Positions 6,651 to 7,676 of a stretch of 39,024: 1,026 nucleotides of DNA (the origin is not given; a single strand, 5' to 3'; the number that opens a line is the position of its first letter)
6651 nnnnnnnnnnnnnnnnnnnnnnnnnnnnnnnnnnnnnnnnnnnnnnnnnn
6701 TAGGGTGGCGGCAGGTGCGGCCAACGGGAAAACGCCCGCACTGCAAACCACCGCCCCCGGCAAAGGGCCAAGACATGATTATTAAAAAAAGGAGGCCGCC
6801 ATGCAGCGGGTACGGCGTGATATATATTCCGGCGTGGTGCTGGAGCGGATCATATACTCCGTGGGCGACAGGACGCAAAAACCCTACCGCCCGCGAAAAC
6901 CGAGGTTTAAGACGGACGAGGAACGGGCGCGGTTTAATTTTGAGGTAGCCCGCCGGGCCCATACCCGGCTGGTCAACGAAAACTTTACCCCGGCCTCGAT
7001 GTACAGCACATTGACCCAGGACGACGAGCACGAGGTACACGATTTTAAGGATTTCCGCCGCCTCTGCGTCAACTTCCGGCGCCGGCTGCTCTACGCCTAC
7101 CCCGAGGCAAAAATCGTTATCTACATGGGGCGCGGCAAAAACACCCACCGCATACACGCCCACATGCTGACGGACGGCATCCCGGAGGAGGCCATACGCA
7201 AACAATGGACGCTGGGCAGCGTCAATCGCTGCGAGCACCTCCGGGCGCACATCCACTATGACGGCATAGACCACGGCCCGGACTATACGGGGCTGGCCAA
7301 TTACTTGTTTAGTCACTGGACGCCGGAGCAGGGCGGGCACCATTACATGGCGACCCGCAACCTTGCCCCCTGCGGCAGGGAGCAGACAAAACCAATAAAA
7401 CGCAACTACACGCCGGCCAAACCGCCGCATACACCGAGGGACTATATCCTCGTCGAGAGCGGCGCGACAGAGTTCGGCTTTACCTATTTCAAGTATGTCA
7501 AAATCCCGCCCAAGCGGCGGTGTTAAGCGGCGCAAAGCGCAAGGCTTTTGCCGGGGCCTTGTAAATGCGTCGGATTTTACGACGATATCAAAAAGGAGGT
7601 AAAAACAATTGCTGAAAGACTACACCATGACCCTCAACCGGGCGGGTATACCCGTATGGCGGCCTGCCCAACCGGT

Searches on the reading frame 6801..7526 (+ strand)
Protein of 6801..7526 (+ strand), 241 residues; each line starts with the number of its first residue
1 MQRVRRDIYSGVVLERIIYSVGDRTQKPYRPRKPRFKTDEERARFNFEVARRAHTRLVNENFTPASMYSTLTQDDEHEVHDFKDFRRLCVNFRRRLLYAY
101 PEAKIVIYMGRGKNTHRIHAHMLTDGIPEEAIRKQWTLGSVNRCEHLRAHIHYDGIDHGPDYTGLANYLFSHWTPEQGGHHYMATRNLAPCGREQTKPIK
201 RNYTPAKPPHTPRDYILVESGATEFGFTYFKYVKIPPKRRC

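Call 63: search_protein_families(library=pfam, proteins=[window:6801-7526:+], max_evalue=0.001)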
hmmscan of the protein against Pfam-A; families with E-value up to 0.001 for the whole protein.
window:6801-7526:+ (241 aa): 1 family
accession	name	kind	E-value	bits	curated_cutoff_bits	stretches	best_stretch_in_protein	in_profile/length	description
PF23343.2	REP_ORF2-G2P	-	2.5e-05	24.9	27.8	1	68-153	3-90/99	Replication-associated protein ORF2/G2P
